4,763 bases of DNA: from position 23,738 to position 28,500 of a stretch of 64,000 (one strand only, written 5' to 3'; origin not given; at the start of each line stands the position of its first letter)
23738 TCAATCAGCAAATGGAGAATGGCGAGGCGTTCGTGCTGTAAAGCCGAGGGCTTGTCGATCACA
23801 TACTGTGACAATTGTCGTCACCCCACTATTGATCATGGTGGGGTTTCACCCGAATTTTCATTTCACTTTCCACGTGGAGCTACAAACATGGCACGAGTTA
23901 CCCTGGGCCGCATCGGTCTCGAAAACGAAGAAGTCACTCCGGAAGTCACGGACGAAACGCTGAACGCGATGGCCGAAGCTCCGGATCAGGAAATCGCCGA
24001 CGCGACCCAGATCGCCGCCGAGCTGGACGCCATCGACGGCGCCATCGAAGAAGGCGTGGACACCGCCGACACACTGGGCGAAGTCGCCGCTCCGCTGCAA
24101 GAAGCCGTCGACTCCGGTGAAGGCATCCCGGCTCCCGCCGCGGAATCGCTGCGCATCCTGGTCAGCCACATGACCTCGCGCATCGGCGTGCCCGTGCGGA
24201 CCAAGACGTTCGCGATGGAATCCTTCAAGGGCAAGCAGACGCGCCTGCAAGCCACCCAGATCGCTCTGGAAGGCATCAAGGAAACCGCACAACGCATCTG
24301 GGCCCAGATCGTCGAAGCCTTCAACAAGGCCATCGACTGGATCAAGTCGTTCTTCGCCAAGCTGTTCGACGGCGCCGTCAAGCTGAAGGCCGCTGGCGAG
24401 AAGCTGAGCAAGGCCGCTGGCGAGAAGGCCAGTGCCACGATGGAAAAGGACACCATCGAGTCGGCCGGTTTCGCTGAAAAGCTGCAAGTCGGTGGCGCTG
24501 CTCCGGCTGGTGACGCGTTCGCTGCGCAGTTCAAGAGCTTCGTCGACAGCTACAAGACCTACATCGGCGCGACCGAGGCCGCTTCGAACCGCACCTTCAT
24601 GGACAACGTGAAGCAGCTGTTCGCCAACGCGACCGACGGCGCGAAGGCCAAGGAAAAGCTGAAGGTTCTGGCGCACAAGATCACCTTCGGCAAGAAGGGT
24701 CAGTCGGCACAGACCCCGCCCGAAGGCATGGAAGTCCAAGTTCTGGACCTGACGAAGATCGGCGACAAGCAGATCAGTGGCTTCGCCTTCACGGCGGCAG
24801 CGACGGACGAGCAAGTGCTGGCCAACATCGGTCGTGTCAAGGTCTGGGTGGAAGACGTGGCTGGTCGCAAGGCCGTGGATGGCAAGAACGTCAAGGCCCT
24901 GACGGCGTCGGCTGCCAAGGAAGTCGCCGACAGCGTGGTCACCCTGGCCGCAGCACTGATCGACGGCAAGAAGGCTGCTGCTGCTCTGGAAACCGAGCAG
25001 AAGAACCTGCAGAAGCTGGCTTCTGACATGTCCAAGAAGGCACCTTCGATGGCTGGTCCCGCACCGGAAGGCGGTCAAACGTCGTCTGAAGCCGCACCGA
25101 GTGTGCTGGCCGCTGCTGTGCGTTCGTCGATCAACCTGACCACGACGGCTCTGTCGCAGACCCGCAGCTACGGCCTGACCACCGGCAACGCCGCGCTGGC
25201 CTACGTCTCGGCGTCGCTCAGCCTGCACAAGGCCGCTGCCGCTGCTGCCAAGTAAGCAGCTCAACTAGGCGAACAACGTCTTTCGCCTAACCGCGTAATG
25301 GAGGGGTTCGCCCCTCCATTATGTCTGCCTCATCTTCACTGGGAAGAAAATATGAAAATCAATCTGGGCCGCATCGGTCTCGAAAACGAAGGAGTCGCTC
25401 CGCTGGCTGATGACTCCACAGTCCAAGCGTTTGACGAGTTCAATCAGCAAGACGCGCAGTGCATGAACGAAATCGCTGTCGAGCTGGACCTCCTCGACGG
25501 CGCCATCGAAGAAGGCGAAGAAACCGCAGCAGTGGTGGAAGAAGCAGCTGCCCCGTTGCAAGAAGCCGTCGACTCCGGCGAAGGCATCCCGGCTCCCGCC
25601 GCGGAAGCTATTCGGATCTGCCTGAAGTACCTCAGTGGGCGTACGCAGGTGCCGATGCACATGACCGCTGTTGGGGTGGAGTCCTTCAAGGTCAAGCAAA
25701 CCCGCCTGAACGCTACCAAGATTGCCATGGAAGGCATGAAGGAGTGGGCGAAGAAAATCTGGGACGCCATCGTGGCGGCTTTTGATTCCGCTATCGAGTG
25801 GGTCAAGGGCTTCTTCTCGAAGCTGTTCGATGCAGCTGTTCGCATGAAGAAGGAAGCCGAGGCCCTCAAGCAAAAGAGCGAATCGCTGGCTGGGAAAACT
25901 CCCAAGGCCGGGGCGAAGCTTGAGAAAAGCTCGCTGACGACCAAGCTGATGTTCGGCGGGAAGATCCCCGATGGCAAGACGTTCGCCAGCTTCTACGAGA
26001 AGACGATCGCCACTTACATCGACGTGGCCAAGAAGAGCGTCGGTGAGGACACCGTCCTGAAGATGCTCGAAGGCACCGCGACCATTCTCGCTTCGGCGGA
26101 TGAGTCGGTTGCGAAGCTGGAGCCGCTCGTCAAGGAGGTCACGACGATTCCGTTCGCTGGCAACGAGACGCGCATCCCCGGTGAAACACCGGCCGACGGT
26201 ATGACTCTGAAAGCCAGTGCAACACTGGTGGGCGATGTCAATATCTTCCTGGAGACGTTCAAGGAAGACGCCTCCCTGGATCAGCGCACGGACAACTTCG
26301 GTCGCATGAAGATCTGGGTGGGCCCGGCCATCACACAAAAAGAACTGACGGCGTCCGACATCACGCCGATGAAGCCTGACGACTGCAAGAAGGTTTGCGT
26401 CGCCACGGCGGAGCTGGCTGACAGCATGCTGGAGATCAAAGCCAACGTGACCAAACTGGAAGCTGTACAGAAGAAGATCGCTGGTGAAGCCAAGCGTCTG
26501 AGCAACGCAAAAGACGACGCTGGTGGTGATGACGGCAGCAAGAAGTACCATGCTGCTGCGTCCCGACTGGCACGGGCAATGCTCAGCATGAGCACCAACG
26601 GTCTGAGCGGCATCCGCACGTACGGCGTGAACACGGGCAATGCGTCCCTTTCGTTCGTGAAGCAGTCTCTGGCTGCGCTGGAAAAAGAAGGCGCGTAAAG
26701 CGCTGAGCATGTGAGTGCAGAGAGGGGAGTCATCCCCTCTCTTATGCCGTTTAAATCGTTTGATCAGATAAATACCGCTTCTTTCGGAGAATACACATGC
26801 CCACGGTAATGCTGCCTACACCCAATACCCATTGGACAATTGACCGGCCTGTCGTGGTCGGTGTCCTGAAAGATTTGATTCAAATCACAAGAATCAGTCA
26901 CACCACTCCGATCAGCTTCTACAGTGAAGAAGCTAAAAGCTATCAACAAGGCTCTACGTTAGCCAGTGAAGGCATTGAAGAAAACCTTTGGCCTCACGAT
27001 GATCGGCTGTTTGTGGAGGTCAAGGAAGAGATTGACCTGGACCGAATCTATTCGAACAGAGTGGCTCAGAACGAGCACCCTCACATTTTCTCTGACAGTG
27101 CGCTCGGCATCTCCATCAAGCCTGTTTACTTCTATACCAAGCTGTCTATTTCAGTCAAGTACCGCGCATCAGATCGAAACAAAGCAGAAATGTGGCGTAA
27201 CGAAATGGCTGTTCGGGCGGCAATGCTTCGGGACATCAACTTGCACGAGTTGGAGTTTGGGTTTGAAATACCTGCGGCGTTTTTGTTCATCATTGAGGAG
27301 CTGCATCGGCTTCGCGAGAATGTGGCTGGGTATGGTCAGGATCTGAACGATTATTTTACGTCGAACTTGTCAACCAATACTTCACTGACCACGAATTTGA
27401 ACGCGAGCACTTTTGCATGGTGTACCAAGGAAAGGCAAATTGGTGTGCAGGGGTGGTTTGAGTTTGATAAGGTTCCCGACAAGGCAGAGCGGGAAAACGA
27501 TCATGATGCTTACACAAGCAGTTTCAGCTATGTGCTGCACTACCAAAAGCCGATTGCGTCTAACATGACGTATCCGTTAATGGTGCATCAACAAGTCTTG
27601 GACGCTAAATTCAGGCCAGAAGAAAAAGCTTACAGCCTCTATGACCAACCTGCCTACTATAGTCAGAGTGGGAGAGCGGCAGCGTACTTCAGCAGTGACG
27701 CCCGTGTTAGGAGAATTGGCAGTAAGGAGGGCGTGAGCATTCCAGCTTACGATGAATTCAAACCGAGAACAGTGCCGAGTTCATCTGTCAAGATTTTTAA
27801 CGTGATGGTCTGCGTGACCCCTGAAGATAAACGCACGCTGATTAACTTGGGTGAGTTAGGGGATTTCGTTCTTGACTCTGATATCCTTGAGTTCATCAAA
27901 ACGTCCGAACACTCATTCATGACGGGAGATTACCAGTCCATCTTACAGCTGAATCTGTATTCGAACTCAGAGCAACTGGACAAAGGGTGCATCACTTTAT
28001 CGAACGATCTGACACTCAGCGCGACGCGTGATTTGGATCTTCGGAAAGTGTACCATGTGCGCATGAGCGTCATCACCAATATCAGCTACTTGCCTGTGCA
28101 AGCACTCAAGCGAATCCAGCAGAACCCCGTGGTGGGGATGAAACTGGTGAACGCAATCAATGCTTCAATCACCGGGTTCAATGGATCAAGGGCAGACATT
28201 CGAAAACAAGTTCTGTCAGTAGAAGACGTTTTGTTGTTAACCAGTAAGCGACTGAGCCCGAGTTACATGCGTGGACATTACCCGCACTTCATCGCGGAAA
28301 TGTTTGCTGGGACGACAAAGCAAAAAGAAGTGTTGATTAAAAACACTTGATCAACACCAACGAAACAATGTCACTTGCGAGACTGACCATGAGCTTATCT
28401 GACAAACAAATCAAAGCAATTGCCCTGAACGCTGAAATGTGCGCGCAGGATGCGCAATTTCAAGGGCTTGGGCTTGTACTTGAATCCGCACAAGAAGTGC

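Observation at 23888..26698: Gene-conversion tracts and a GC shift between adjacent paralogues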

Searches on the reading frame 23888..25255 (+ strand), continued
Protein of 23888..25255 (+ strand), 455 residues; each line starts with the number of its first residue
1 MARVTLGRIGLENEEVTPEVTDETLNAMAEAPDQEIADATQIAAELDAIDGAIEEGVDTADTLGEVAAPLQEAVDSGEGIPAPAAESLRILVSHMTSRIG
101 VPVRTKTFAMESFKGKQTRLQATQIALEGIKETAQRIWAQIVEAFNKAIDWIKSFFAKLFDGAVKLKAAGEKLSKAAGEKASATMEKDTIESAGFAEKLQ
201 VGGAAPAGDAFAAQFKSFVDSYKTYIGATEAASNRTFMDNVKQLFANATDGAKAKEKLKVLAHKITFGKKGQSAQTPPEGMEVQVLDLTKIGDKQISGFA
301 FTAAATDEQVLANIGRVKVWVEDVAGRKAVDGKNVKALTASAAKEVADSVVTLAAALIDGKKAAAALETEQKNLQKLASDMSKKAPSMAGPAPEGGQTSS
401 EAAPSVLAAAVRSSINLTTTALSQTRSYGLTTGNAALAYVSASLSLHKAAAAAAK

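Call 75: find_homologous_proteins(query=P0004, max_evalue=1e-10)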
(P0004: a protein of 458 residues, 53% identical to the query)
Query P0004 (458 aa): 5 proteins with E <= 1e-10 among 8000 candidates.
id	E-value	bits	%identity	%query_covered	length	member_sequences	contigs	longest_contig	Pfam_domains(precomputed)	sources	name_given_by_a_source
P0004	6.7e-285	963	100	100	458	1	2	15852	PF12699.14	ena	-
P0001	8.5e-126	439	53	98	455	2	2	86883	PF12699.14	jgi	jgi:hypothetical protein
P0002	3.9e-122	427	52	98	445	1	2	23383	PF12699.14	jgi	jgi:hypothetical protein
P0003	2.3e-103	365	56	76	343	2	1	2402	PF12699.14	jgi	jgi:hypothetical protein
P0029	2.6e-11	62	34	39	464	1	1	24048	PF12699.14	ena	-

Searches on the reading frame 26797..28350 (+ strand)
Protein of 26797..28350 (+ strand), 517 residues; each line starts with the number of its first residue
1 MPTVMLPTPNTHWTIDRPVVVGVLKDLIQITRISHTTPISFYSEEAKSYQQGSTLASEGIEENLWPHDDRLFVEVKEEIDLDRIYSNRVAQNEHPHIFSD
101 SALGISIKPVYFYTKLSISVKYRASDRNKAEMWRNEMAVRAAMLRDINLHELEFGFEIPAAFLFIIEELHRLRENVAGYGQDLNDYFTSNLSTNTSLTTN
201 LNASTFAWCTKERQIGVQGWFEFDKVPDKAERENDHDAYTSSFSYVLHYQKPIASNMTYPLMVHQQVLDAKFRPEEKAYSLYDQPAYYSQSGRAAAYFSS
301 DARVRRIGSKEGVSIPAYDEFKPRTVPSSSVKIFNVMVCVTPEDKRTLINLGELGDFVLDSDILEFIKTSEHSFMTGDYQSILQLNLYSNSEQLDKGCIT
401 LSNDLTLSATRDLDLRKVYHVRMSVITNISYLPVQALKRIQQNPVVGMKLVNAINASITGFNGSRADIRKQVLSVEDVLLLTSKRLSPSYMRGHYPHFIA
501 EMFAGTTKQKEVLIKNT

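Call 9: search_protein_families(library=pfam, proteins=[window:26797-28350:+], max_evalue=0.01)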
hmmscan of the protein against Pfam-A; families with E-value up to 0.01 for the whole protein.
window:26797-28350:+ (517 aa): 0 families

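Call 10: search_protein_families(library=phrogs, proteins=[window:26797-28350:+], max_evalue=0.001)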
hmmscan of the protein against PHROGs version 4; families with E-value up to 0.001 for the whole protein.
window:26797-28350:+ (517 aa): 1 family
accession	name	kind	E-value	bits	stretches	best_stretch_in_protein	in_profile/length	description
phrog_3289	-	unknown function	1.8e-104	351.1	1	1-458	1-457/526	-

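Call 36: find_related_loci(query=A5, collection=viral_contigs, flank=10000)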
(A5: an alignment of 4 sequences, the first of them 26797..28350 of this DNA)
Query A5 (517 aa) in viral_contigs; peptide patterns used: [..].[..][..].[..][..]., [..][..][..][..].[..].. (x = any residue, [..] = any of these).
29 stretches matched a pattern; 1 encode a relative of the query (tblastn E <= 1e-3); 1 distinct loci.
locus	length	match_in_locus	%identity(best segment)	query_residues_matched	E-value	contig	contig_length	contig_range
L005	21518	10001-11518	49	1-506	6e-170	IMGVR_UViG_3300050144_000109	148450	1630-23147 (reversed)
